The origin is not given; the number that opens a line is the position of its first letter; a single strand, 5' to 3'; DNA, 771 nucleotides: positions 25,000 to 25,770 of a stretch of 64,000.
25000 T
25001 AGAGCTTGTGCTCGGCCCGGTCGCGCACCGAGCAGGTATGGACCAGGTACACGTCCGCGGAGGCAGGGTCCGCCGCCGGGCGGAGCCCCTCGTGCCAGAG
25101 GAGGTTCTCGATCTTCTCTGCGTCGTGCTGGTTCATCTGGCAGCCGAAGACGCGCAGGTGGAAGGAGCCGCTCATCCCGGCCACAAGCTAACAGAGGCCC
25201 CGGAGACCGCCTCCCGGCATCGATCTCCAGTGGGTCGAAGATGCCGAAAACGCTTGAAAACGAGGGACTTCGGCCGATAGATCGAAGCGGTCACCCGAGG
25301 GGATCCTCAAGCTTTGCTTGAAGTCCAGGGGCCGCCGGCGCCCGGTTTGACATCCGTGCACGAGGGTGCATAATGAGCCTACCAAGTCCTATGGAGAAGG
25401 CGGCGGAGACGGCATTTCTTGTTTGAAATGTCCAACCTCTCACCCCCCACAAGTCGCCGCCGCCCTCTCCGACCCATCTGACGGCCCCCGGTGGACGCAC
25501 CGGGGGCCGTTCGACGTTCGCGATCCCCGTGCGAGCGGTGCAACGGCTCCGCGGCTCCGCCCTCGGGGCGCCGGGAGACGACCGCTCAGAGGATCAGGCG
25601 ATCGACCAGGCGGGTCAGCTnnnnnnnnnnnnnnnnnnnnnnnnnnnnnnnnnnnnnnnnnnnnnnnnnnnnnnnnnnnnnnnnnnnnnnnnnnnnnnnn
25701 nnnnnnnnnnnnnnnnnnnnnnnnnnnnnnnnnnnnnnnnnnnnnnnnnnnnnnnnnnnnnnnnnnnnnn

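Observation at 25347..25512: Candidate small RNA: near-consensus sigma70 promoter plus perfect GC hairpin in an intergenic island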

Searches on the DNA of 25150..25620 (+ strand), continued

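Call 45: search_with_rna_model(model_id=R2, sources=[window, L019, L021, L022, L023, L024, L025, L026, L027, L028, L029, L030, L031, L032, L033, L034, L035, L036, L037, L038, L039, L040, L041, L042, L043, L044, L046, L047, L048, L049, L050, L051, L052, L053, L054, L055, L056, L057, L058, L059, L060, L061, L062, L063, L064, L065, L066, L067, L068, L069, L070, L071, L072, L073, L074, L075, L076, L077, L078, L079, L080, L153, L201, L202], max_evalue=10, show_alignments=4)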
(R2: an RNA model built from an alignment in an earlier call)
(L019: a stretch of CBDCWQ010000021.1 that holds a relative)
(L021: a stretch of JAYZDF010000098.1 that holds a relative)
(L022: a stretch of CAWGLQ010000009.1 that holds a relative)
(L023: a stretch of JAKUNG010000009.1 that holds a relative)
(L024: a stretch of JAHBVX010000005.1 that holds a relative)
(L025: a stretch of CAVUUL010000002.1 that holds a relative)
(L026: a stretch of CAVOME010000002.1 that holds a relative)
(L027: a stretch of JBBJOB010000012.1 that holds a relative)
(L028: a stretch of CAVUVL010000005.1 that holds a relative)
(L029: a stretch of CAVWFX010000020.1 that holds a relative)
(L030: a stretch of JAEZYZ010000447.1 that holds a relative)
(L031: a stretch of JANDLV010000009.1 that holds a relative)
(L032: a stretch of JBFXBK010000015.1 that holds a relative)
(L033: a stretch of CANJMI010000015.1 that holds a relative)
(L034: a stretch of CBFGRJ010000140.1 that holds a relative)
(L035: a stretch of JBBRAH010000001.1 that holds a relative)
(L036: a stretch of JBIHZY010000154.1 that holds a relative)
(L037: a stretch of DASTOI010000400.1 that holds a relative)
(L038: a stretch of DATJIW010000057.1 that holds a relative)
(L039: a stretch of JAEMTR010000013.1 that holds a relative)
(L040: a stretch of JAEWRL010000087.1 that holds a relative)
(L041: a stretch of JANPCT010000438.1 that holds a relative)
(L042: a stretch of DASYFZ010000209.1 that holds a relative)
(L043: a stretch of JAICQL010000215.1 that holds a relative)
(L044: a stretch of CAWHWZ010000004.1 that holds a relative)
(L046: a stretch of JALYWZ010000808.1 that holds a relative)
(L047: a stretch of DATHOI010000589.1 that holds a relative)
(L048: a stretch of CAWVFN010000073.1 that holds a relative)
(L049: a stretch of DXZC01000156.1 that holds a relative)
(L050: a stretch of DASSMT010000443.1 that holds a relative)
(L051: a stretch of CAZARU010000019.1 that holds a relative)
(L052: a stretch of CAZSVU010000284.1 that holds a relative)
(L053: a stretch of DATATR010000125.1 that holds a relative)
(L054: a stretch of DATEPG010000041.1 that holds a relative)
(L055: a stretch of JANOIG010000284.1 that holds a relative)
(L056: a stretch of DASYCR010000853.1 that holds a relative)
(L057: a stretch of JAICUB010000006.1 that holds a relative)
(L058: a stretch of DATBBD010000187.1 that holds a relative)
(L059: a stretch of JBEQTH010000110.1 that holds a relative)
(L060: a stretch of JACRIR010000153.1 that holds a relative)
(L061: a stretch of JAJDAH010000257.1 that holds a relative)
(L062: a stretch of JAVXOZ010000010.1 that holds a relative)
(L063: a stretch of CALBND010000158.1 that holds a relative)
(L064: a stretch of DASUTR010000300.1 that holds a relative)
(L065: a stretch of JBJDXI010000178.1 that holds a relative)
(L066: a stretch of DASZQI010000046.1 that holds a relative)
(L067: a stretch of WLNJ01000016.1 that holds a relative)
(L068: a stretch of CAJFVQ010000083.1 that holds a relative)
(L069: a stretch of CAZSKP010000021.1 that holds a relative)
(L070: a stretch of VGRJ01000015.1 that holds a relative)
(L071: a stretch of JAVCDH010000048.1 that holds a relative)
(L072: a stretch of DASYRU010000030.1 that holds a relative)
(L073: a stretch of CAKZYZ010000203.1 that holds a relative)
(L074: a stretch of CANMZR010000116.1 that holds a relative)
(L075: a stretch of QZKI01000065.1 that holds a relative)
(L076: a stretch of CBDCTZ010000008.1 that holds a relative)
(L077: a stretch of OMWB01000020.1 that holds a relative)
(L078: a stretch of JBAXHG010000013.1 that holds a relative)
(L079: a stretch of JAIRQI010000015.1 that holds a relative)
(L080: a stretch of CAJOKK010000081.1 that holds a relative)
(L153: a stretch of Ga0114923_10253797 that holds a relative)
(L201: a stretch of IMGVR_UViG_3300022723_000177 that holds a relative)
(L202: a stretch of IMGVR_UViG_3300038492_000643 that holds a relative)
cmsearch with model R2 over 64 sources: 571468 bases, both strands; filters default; matches with E-value up to 10: 6.
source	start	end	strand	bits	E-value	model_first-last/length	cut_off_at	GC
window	25388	25476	+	82.7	9.4e-15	1-88/88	no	0.61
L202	13616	13722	-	41.5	7.1e-06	1-88/88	no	0.54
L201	672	746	+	26.2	0.014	1-88/88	no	0.68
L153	1109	1174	-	19.5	0.38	1-88/88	no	0.64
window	25387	25475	-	15.1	3.4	1-88/88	no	0.61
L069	4560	4652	+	13.3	8.2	1-88/88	no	0.59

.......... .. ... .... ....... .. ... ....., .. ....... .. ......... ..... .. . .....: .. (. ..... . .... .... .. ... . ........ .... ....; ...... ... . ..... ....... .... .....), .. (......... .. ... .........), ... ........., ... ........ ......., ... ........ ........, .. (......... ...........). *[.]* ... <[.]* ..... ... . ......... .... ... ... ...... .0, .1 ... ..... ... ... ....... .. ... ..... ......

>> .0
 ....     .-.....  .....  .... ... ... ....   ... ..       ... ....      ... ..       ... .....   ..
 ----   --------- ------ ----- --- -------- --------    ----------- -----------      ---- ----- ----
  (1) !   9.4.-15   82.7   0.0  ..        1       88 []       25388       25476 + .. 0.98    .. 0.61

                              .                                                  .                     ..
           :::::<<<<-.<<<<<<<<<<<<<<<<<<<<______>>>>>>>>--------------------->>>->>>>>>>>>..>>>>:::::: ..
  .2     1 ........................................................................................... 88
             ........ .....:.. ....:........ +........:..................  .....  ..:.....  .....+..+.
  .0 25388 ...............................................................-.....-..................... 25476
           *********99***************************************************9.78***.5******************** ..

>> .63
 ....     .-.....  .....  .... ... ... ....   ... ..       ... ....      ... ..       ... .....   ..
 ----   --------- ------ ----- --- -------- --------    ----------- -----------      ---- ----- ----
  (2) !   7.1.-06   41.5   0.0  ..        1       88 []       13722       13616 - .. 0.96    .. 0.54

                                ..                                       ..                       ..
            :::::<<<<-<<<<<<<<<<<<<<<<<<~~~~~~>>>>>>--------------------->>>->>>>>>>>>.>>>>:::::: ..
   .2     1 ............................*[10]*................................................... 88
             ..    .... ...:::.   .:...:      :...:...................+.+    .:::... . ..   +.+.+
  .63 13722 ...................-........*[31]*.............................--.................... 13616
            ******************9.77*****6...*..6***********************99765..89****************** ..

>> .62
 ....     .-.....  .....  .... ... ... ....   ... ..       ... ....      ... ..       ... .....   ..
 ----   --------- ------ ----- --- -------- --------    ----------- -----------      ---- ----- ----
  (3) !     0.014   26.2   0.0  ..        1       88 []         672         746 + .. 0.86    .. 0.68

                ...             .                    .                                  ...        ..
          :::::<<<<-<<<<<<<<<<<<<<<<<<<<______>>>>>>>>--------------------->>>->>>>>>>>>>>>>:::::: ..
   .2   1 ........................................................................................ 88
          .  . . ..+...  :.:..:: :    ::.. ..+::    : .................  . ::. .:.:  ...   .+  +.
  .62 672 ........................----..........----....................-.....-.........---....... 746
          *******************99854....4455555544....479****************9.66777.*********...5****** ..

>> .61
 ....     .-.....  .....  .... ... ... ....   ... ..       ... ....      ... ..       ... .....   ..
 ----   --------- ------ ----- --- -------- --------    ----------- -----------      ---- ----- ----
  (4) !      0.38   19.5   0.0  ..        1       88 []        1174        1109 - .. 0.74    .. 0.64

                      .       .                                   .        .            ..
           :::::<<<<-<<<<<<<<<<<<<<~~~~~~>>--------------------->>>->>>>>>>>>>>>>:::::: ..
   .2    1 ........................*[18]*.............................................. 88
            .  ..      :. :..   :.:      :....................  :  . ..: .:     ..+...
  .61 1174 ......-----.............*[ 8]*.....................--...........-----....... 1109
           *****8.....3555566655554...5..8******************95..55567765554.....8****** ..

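Call 55: search_with_rna_model(model_id=R2, sources=[L203, L204, L205, L206], max_evalue=10, show_alignments=4)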
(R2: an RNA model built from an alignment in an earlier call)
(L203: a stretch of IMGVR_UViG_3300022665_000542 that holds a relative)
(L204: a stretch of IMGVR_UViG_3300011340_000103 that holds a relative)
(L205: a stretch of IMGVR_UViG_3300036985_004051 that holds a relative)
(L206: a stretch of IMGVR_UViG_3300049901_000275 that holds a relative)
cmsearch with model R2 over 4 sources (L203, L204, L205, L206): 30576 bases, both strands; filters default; matches with E-value up to 10: 2.
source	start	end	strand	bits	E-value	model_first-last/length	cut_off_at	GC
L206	3133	3212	+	54.3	6.6e-10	1-88/88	no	0.52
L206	3132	3211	-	13.5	0.4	1-88/88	no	0.52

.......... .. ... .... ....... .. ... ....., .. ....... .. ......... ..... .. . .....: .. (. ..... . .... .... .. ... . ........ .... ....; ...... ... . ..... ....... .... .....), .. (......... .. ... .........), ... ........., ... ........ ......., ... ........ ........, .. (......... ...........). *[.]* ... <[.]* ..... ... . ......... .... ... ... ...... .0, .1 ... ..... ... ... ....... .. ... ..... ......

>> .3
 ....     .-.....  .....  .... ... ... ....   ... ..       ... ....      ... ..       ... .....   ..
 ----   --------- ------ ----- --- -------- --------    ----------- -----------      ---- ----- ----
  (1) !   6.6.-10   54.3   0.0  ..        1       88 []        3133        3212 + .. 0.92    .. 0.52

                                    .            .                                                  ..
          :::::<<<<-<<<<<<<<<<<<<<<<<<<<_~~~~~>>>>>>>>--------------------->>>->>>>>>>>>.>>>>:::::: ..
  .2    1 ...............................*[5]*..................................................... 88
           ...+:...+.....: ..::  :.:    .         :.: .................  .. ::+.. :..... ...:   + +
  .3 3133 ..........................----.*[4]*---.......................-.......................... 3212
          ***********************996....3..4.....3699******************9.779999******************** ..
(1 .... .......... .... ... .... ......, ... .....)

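Call 61: search_dna_similar(query=window:25385-25480:+, collection=phages, mode=distant, max_evalue=10, max_rows=30)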
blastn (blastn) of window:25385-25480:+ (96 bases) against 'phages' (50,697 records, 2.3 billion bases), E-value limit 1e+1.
Records with a match: 1; places in all: 1; records where one place covers at least 80% of the query: 0.
Best place of each record, by identity: 80-90% 1.
By first word of the organism name: bajarodmic 1.
By host as written in the record: - 1.
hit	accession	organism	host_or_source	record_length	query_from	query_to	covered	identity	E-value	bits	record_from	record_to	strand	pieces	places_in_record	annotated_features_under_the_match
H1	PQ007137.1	bajarodmic virus 889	Neotoma bryanti feces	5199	52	91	42%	82.5%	9e-1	38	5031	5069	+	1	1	internal scaffolding protein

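Call 63: search_with_rna_model(model_id=R2, sources=[L207, L208, L209, L210, L211, L212, L213, L214, L215, L216, L217, L218, L219, L220, L221, L222, L223, L224, L225, L226, L227, L228, L229, L230, L231, L232, L233, L234, L235, L236, L237, L238, L239, L240, L241, L242, L243, L244, L245, L246, L247, L248, L249, L250, L251, L252], max_evalue=1, show_alignments=8)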
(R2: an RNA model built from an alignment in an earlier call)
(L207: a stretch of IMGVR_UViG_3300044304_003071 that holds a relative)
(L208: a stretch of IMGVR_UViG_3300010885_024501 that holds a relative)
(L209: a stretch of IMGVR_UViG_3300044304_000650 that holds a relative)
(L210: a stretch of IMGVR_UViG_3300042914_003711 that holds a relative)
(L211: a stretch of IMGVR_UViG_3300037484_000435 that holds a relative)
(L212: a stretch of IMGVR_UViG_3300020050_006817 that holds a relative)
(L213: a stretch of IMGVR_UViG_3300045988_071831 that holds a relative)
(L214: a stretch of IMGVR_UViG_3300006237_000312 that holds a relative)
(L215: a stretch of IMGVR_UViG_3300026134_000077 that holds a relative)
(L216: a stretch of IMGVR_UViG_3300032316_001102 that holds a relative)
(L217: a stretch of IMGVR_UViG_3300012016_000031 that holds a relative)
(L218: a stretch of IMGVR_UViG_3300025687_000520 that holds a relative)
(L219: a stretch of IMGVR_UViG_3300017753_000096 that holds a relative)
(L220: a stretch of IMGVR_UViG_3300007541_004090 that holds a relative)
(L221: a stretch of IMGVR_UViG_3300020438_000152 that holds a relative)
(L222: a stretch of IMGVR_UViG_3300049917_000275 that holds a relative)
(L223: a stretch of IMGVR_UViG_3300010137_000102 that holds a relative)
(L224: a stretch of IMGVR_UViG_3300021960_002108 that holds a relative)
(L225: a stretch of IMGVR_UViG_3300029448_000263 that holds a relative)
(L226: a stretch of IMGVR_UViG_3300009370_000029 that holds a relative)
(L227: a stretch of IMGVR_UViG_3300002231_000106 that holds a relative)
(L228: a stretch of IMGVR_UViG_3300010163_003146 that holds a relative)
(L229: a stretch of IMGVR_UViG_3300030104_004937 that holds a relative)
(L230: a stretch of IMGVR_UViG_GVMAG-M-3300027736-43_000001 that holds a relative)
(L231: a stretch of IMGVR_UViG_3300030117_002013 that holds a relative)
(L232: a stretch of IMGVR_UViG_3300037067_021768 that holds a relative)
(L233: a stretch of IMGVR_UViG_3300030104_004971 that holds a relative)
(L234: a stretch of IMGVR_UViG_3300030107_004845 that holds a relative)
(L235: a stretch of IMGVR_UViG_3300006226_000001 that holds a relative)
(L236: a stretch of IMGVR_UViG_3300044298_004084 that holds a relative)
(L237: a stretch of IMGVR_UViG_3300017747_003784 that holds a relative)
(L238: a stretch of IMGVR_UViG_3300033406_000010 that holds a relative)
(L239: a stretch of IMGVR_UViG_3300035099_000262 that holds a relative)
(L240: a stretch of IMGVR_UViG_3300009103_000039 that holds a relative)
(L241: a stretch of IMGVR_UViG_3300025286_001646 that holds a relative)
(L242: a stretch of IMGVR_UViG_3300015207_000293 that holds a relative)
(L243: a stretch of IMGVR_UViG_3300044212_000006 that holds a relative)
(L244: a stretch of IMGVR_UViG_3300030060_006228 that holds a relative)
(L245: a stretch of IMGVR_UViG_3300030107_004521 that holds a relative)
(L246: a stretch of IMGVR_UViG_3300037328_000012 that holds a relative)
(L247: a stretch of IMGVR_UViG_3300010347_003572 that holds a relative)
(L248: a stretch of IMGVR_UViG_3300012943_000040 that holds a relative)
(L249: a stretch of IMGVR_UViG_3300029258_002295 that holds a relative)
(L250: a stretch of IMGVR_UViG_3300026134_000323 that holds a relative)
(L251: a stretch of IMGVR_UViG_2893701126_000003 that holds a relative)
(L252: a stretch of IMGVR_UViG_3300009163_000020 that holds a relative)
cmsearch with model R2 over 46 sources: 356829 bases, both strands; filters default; matches with E-value up to 1: 2.
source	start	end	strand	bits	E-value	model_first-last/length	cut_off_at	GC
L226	1515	1598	-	40.9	5.9e-06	1-88/88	no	0.56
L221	173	244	-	16.7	0.96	1-88/88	no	0.53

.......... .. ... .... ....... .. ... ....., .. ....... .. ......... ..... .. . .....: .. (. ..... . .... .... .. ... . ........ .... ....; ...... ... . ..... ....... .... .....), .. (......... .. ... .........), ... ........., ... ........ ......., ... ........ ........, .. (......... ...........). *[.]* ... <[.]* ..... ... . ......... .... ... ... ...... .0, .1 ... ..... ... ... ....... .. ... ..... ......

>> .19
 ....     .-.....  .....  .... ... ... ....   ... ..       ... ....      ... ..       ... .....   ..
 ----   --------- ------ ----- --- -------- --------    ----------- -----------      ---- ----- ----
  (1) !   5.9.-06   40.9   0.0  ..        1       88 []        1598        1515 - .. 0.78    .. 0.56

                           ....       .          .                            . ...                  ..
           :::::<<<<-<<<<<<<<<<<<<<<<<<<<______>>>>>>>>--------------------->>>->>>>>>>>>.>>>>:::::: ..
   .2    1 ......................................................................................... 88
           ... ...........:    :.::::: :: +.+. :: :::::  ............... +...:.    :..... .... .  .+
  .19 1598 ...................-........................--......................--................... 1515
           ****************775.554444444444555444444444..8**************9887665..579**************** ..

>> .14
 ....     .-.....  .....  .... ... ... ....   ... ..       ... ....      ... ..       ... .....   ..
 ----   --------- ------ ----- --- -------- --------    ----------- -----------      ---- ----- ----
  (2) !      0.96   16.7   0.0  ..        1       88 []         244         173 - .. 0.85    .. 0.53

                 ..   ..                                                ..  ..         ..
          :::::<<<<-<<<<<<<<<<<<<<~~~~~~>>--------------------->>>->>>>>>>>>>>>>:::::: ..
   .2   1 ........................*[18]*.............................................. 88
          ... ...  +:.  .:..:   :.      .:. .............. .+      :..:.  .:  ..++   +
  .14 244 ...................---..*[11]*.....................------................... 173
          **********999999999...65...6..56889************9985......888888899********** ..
